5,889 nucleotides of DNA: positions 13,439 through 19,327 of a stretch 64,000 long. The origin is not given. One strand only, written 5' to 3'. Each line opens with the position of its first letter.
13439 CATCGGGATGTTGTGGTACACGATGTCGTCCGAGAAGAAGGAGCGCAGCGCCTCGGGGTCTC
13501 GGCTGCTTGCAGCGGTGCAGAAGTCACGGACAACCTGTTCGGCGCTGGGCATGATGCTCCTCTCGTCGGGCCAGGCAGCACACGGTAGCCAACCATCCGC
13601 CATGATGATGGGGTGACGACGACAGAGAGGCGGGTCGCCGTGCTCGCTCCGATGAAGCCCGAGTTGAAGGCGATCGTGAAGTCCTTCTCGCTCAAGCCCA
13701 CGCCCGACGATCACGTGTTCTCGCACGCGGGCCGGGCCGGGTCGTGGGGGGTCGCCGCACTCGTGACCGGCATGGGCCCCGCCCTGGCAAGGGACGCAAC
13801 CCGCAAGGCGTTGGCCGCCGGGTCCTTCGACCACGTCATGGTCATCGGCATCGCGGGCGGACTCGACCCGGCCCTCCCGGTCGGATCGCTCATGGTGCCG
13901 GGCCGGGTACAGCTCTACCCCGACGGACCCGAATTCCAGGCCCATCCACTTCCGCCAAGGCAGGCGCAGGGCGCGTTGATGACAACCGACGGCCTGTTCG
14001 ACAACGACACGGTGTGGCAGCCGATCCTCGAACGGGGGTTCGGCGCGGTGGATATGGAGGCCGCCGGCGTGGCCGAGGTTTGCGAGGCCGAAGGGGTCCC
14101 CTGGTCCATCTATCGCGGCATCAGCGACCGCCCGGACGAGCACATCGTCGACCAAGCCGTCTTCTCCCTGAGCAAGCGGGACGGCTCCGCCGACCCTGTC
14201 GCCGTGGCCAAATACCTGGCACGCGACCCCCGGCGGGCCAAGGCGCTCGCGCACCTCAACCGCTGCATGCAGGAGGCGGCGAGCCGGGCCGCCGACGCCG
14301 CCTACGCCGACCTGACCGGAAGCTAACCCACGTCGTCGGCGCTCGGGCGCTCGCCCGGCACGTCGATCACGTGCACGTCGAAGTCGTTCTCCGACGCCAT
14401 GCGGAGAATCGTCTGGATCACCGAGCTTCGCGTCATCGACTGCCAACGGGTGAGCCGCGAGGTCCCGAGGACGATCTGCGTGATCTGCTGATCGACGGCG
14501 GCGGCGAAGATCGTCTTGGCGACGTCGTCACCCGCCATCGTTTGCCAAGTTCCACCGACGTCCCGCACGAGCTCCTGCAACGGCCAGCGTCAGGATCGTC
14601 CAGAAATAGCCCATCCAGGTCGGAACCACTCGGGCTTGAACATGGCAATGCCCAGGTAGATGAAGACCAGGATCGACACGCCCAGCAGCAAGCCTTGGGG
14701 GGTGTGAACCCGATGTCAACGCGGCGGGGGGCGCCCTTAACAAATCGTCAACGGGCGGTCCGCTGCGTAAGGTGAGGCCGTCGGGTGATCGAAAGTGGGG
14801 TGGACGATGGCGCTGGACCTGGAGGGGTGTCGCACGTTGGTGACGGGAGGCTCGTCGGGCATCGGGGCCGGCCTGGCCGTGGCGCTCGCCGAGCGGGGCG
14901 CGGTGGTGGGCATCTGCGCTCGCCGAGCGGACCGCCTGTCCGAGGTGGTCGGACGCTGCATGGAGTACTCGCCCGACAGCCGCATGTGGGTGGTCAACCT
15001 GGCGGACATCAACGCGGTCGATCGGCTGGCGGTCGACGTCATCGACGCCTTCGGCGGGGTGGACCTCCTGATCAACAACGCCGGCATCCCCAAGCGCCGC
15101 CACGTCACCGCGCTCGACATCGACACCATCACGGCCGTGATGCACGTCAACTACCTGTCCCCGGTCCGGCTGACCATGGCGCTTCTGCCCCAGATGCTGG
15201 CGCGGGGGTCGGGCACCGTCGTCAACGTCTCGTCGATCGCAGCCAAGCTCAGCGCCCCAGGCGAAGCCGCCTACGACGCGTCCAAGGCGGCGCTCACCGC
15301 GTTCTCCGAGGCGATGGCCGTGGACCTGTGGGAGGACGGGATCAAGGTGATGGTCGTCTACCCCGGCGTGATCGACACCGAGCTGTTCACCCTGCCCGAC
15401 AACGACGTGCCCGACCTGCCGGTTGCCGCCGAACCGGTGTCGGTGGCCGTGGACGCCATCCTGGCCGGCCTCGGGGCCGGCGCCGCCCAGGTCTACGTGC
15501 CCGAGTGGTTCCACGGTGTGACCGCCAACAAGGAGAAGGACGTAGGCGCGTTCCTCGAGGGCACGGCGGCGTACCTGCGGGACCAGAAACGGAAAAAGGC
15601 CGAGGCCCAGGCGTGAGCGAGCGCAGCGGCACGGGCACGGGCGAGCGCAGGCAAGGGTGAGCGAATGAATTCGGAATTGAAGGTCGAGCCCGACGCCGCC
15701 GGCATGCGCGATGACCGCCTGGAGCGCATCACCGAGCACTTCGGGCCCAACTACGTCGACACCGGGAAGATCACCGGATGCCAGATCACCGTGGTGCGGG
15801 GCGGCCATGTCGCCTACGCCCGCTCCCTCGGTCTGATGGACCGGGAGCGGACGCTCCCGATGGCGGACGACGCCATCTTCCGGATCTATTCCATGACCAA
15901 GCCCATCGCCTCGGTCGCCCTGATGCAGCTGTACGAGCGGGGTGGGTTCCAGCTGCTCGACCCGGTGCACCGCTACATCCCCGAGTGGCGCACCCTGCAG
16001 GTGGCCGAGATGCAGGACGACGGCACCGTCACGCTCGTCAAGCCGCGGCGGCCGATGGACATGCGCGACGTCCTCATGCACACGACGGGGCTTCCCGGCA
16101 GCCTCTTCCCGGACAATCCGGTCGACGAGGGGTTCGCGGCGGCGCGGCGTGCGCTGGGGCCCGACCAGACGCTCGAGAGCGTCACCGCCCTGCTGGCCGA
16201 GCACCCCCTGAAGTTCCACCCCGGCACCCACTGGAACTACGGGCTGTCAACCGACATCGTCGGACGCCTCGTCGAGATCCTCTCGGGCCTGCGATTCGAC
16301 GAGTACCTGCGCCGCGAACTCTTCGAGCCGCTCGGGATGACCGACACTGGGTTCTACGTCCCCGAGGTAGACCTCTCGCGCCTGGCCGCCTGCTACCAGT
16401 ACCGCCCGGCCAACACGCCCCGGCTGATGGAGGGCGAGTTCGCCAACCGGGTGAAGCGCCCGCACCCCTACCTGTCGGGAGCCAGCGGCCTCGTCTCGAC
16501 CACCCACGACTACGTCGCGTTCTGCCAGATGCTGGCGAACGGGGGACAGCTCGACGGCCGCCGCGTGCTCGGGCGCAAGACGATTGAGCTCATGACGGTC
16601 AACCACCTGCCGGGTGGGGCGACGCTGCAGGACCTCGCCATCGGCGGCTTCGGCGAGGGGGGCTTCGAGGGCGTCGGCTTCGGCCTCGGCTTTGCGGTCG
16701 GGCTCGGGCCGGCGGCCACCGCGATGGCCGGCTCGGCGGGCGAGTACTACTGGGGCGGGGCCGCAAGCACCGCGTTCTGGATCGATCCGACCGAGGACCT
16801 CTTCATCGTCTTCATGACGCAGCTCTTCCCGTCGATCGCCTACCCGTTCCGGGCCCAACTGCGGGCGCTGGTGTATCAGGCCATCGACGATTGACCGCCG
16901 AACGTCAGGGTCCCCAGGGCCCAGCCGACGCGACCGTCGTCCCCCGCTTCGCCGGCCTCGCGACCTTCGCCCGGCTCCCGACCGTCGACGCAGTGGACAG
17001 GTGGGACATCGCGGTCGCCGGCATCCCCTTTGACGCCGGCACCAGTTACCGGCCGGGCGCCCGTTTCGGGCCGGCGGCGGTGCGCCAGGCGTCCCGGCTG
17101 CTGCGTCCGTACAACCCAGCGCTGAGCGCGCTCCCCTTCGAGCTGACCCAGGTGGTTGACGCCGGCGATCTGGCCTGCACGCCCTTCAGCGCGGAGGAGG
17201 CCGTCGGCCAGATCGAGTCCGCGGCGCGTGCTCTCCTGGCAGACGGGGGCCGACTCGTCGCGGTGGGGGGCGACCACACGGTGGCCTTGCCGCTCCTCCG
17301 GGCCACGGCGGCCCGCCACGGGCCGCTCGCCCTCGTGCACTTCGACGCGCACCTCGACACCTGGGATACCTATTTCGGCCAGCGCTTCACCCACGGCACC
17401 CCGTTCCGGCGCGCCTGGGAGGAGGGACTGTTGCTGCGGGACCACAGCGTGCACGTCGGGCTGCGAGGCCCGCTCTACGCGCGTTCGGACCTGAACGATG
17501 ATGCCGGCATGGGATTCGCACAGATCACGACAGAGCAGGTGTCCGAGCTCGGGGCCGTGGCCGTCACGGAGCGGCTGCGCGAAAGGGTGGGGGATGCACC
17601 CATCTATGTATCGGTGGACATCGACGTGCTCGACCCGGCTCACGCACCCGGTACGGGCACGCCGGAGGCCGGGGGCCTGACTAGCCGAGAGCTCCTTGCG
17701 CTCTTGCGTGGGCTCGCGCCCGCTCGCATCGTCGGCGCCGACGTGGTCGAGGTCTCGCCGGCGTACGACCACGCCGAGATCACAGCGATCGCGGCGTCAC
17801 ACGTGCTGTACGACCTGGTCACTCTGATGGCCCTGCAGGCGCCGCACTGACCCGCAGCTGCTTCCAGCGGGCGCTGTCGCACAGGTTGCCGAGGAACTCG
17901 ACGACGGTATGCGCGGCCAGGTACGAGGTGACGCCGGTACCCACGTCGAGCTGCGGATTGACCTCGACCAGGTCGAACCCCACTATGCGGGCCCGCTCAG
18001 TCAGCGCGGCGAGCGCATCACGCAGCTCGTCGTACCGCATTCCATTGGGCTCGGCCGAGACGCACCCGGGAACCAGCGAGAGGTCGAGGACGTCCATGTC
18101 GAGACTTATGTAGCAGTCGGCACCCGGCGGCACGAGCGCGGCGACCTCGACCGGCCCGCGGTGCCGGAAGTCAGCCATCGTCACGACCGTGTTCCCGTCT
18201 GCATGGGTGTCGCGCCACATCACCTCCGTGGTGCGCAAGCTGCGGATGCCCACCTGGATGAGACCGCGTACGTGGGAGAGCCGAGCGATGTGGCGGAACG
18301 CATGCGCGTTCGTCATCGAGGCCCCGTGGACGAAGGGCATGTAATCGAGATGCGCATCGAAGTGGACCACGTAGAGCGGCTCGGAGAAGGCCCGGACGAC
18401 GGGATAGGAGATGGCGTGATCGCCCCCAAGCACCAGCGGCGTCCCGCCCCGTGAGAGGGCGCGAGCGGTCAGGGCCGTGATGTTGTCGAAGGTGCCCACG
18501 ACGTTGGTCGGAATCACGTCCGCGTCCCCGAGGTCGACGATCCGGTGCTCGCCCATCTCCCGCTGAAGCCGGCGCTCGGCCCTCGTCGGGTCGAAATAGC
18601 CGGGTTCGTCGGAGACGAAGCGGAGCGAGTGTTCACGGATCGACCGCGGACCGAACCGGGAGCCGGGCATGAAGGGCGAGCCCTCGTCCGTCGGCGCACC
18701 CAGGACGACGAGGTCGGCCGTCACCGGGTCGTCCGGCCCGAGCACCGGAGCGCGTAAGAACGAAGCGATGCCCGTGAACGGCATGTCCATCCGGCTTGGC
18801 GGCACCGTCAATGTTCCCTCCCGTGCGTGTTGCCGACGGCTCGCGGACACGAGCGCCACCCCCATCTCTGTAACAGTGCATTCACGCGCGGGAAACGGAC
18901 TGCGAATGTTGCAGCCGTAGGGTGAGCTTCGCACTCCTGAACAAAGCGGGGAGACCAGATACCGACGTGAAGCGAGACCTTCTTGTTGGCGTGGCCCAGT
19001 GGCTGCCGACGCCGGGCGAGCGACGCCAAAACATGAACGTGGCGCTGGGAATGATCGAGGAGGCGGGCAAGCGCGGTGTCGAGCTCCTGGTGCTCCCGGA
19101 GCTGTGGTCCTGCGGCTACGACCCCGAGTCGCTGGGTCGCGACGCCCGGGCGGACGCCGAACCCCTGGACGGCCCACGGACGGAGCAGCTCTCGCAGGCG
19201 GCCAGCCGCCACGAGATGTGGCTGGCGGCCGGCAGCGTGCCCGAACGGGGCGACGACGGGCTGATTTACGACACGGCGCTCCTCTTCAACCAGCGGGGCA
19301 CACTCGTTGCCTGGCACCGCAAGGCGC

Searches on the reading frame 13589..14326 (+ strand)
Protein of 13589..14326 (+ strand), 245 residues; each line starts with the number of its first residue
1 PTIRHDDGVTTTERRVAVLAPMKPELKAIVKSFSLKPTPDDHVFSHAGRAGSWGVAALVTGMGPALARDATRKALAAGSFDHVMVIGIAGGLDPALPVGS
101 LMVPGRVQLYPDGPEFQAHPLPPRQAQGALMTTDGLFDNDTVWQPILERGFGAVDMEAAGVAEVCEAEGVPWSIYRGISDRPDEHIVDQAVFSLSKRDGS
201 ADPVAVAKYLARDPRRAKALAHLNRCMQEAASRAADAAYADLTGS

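Call 79: search_protein_families(library=pfam, proteins=[window:13589-14326:+], max_evalue=0.00001)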
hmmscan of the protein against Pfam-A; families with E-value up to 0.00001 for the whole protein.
window:13589-14326:+ (245 aa): 1 family
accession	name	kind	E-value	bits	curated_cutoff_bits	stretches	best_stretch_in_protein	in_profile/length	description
PF01048.26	PNP_UDP_1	-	4.2e-19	69.3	25.1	1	15-188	1-206/233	Phosphorylase superfamily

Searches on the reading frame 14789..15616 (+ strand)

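Call 79: search_protein_families(library=pfam, proteins=[window:14789-15616:+], max_evalue=0.00001)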
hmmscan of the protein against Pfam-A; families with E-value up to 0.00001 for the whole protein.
window:14789-15616:+ (275 aa): 4 families
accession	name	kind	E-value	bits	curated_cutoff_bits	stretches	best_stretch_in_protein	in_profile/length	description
PF00106.31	adh_short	-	2.1e-50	171.4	26.6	1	17-200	4-187/195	short chain dehydrogenase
PF13561.12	adh_short_C2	-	8.5e-35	120.9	27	1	23-200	6-181/236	Enoyl-(Acyl carrier protein) reductase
PF08659.16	KR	-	1.7e-09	38.3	22.6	1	16-176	3-163/180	KR domain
PF23441.1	SDR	-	1.6e-08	34.7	27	1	14-203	8-202/258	SDR-like rossmann domain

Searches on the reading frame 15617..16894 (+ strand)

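Call 79: search_protein_families(library=pfam, proteins=[window:15617-16894:+], max_evalue=0.00001)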
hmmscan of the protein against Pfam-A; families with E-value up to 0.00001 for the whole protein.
window:15617-16894:+ (425 aa): 1 family
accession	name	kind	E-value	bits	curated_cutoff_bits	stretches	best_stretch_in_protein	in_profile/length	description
PF00144.29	Beta-lactamase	-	1.3e-60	205.8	27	1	46-410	8-317/329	Beta-lactamase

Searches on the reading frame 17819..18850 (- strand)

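Call 96: search_protein_families(library=ncbifam, proteins=[window:17819-18850:-], max_evalue=1e-10)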
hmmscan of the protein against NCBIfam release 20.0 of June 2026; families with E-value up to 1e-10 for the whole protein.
window:17819-18850:- (343 aa): 4 families
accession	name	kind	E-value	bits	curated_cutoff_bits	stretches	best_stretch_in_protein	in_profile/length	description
TIGR01230.1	agmatinase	equivalog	1.1e-40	140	174.3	1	44-320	12-273/275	agmatinase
TIGR01227.1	hutG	equivalog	2.6e-37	128.7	229.15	1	40-320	30-306/307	formimidoylglutamase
NF002564.0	PRK02190.1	subfamily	1.7e-36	126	302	1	23-323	13-301/307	agmatinase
TIGR01229.1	rocF_arginase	equivalog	2.2e-18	66.7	227.6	0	246-304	220-278/300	arginase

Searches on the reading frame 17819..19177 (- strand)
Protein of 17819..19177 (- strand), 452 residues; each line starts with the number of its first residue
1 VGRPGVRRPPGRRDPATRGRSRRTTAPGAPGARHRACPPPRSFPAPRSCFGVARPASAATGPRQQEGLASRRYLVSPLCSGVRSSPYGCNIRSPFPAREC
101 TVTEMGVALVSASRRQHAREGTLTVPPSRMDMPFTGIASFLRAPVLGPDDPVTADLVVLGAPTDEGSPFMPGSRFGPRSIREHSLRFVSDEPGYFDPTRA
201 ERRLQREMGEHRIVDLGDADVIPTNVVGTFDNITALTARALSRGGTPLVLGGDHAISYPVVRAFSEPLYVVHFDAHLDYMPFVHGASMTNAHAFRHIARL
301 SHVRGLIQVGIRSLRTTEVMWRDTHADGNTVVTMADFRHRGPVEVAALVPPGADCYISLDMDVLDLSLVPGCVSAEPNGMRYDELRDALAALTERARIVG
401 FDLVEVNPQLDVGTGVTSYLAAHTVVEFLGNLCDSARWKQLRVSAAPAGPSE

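Call 60: search_protein_families(library=pfam, proteins=[window:17819-19177:-], max_evalue=0.0001)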
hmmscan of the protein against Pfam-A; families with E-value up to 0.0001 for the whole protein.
window:17819-19177:- (452 aa): 1 family
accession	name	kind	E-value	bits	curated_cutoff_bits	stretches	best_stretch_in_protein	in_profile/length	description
PF00491.26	Arginase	-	2.5e-60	204.8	22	1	155-429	2-279/280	Arginase family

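Call 75: search_solved_structures(query=window:17819-19177:-, max_evalue=1e-25, show_alignments=2)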
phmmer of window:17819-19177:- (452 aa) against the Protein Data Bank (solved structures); distinct sequences matched with E-value up to 1e-25: 9.
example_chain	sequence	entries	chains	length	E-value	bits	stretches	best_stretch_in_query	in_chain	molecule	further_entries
1wog_A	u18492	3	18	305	6.2e-44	154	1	131-433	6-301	agmatinase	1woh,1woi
7esr_A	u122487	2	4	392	1.4e-31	113.3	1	128-437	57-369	Probable agmatinase 2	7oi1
6vsu_A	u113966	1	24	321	1.5e-29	106.6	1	154-429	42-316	Arginase 1, mitochondrial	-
6vss_A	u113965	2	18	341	1.1e-28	103.7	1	152-429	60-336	Arginase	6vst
3m1r_A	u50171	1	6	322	1.3e-27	100.2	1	191-429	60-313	Formimidoylglutamase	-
9fek_A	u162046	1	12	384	3.1e-27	99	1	128-429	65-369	Putative agmatinase 2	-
1gq6_A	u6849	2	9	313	7e-27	97.8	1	134-430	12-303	PROCLAVAMINATE AMIDINO HYDROLASE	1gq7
3nio_A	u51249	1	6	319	6.5e-26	94.6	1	129-429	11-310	Guanidinobutyrase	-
3nip_A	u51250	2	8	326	8.5e-26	94.2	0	132-437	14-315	3-guanidinopropionase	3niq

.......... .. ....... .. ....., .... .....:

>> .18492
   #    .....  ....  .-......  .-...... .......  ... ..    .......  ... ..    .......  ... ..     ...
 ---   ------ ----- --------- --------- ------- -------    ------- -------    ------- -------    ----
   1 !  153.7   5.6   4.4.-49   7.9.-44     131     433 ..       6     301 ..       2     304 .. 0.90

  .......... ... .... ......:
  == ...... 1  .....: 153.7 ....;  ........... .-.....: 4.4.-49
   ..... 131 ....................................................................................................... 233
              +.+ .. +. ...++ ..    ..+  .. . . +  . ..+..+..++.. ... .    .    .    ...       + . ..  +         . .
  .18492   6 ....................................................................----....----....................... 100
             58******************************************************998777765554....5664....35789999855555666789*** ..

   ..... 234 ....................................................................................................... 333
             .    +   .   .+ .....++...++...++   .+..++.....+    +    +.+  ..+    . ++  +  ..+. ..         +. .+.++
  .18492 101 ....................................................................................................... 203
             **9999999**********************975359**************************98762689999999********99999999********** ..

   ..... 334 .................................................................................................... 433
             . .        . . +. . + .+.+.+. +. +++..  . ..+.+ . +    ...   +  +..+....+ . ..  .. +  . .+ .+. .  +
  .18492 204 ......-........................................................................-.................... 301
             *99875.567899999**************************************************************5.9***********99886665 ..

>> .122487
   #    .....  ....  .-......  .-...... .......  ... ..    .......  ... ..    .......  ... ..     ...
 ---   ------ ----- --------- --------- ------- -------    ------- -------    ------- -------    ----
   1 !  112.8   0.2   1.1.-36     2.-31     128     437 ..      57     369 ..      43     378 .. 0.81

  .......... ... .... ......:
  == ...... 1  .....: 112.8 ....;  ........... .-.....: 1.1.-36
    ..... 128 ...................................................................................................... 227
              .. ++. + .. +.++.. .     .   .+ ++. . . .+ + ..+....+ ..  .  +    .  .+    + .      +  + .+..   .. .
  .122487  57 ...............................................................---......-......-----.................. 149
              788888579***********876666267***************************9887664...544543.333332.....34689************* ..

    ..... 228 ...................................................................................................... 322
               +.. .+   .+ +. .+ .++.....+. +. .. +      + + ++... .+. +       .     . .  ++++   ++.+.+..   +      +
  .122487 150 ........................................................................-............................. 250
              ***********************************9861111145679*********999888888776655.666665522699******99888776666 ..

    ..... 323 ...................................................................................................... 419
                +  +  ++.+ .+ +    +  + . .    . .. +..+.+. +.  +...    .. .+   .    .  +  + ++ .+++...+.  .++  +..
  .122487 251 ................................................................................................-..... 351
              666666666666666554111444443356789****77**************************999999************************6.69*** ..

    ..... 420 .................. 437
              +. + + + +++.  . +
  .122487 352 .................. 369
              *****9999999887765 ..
